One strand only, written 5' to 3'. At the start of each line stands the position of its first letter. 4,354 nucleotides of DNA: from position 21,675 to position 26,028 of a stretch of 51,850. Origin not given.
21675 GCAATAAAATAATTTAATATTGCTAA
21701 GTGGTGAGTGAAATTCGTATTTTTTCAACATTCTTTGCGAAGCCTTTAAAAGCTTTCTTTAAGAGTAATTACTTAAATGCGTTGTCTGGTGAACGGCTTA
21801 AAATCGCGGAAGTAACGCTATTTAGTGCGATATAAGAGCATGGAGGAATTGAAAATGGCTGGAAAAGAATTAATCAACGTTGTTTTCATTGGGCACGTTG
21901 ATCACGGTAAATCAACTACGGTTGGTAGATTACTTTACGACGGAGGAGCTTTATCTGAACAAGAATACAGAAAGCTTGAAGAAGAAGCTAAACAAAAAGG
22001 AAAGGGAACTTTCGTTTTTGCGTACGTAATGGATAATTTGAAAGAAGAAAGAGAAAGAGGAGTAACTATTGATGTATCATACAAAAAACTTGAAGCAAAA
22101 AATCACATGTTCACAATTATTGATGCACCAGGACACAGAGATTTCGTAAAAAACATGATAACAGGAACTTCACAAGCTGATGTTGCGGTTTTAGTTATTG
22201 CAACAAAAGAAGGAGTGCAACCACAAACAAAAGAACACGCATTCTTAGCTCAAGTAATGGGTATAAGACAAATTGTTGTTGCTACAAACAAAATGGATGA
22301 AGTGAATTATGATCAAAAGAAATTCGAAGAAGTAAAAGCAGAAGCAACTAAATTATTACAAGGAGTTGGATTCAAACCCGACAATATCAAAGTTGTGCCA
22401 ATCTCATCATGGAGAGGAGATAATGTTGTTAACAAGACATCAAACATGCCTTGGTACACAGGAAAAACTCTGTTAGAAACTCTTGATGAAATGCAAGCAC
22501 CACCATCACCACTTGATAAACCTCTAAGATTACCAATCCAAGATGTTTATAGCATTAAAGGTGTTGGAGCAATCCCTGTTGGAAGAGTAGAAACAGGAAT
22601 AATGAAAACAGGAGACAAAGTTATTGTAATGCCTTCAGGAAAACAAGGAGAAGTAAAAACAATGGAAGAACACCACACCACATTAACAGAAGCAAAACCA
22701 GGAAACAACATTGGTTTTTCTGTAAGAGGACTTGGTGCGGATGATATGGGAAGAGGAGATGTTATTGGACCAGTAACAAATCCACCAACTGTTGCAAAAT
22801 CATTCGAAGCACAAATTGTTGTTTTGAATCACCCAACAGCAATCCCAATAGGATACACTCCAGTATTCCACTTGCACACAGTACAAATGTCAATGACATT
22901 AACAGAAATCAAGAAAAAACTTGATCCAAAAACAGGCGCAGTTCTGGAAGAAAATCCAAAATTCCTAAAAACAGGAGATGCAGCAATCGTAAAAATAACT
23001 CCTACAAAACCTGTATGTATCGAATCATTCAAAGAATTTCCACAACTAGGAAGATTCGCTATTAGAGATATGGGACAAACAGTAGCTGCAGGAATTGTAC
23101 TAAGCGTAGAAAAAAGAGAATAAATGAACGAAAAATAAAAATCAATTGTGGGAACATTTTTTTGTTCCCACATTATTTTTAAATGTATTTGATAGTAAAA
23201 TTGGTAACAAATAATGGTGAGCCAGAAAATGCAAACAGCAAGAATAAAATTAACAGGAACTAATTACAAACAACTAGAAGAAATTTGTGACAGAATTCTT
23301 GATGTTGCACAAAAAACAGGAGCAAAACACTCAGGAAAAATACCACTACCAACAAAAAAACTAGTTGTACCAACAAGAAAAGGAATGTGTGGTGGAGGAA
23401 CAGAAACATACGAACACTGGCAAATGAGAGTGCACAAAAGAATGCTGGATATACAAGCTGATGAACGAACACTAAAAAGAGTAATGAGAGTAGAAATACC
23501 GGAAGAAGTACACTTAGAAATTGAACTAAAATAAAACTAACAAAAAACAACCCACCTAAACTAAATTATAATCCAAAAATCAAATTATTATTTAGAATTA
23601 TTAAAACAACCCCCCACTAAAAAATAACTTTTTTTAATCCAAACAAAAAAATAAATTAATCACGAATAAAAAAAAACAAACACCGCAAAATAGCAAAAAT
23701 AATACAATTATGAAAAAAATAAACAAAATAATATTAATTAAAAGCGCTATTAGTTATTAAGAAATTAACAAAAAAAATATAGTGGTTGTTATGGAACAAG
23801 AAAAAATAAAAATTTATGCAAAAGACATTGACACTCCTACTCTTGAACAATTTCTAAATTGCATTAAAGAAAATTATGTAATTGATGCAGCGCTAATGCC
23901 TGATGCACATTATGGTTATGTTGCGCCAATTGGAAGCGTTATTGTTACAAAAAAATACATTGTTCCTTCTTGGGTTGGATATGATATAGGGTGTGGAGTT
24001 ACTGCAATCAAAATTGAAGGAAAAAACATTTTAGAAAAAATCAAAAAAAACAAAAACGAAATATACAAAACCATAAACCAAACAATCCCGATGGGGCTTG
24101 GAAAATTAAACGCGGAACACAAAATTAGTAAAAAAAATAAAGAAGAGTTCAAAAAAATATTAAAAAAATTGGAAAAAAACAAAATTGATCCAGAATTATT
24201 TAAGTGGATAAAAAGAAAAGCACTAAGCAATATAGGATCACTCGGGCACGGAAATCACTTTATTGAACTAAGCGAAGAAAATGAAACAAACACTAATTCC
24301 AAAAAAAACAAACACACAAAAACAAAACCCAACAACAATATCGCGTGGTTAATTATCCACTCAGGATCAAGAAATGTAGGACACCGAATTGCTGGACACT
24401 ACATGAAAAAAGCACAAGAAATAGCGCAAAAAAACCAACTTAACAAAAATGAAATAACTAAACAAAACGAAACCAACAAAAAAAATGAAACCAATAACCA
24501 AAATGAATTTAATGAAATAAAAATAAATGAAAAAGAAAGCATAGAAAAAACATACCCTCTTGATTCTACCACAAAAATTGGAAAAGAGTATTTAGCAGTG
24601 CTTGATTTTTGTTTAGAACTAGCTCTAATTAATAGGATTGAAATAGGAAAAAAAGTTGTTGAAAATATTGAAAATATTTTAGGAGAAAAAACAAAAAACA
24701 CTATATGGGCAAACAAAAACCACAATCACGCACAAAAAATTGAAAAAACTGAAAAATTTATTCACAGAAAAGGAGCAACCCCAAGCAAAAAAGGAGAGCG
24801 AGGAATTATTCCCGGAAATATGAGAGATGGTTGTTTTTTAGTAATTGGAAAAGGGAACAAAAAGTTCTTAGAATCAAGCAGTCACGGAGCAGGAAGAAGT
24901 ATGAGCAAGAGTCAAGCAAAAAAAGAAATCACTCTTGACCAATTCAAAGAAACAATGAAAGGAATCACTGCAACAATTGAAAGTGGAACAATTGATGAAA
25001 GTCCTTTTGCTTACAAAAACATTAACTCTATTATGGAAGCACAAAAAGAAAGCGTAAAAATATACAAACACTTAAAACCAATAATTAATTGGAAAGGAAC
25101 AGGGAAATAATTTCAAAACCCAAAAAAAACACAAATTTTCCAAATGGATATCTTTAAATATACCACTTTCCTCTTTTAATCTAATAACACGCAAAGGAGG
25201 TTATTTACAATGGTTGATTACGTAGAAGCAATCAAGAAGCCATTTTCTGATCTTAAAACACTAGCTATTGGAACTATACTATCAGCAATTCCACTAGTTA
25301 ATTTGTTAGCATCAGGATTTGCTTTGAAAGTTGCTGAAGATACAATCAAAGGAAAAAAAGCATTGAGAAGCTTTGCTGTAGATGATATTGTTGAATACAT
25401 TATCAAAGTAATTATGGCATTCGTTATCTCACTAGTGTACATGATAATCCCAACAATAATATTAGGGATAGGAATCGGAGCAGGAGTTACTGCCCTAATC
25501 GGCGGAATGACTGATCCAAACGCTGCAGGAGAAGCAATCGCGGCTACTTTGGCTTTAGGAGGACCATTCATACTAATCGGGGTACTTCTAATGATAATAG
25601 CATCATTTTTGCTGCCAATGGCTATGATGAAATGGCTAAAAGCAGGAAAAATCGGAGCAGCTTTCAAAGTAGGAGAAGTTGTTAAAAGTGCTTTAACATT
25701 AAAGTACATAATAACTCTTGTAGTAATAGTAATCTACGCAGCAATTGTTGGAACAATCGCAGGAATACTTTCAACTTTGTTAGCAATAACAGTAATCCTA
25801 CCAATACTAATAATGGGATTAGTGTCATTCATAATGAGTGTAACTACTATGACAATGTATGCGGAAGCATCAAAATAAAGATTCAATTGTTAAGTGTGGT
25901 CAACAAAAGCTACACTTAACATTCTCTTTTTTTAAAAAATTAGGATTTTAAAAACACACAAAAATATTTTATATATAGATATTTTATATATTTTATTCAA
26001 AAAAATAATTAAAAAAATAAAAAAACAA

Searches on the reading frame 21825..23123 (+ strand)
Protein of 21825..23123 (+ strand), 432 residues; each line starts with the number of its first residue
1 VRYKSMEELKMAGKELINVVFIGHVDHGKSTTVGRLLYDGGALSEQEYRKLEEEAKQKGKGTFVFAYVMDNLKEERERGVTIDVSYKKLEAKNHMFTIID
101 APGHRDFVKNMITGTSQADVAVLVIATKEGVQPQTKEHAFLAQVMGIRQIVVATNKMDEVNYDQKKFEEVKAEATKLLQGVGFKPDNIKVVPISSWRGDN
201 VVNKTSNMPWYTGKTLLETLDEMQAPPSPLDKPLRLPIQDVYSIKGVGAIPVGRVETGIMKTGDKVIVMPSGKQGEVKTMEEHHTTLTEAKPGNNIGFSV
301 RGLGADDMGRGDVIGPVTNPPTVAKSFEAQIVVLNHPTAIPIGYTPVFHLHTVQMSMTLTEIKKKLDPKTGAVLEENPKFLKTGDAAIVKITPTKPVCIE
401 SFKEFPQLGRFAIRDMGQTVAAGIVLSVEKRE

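Call 28: search_protein_families(library=pfam, proteins=[window:21825-23123:+], max_evalue=0.001)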
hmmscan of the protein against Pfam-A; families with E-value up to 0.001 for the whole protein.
window:21825-23123:+ (432 aa): 8 families
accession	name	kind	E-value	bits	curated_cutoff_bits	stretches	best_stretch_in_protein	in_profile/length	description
PF00009.33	GTP_EFTU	-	6.5e-59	199.1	26.5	1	14-223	1-185/188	Elongation factor Tu GTP binding domain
PF22594.2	GTP-eEF1A_C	-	1.5e-39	134.9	27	1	326-425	1-100/101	GTP-eEF1A C-terminal domain-like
PF03143.23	GTP_EFTU_D3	-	2.5e-29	102.1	27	1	321-428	2-105/106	Elongation factor Tu C-terminal domain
PF03144.31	GTP_EFTU_D2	-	2.2e-15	57.3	30.3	1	248-314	1-72/73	Elongation factor Tu domain 2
PF01926.29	MMR_HSR1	-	2.4e-08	34.5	21.9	1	59-153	11-111/113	50S ribosome-binding GTPase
PF14578.12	GTP_EFTU_D4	-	0.00022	21.5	23.8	1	252-302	21-72/86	Elongation factor Tu domain 4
PF08477.19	Roc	-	0.00044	20.9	27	0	57-158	9-119/119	Ras of Complex, Roc, domain of DAPkinase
PF10662.15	PduV-EutP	-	0.0007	19.9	21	0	83-168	25-116/143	Ethanolamine utilisation - propanediol utilisation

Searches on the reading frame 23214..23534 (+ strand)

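Call 28: search_protein_families(library=pfam, proteins=[window:23214-23534:+], max_evalue=0.001)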
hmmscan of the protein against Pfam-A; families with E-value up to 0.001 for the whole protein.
window:23214-23534:+ (106 aa): 1 family
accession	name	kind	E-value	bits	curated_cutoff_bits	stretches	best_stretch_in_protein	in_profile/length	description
PF00338.27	Ribosomal_S10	-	5.8e-27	94.3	21.2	1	10-104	1-98/98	Ribosomal protein S10p/S20e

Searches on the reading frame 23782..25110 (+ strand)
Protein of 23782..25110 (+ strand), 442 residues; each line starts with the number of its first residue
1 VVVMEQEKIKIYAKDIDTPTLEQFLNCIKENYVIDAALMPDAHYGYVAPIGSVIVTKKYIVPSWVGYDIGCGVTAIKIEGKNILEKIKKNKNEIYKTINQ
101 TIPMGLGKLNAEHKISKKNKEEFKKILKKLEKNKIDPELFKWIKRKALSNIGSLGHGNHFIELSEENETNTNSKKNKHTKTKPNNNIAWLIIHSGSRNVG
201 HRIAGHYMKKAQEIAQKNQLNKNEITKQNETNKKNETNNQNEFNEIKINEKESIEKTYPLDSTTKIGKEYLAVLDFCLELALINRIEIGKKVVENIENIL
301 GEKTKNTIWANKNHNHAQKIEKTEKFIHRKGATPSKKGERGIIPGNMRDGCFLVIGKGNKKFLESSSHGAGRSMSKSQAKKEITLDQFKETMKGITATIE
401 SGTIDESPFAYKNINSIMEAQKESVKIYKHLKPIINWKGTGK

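Call 28: search_protein_families(library=pfam, proteins=[window:23782-25110:+], max_evalue=0.001)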
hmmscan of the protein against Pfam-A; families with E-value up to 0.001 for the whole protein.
window:23782-25110:+ (442 aa): 1 family
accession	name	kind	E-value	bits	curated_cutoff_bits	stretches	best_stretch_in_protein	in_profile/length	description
PF01139.22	RtcB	-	5.1e-78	263.6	27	1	35-439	14-426/426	tRNA-splicing ligase RtcB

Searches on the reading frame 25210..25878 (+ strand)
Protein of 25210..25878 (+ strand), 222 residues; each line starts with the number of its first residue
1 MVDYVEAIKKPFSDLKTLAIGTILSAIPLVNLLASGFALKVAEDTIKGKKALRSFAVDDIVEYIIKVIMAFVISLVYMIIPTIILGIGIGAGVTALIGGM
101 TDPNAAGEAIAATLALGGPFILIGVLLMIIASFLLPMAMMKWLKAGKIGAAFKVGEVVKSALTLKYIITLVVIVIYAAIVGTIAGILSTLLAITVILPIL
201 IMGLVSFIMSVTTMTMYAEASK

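Call 28: search_protein_families(library=pfam, proteins=[window:25210-25878:+], max_evalue=0.001)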
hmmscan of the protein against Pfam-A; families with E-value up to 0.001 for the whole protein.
window:25210-25878:+ (222 aa): 1 family
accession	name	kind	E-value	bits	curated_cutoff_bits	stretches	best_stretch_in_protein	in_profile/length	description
PF13197.11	DUF4013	-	5.7e-23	82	26.9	1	21-188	2-167/168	Protein of unknown function (DUF4013)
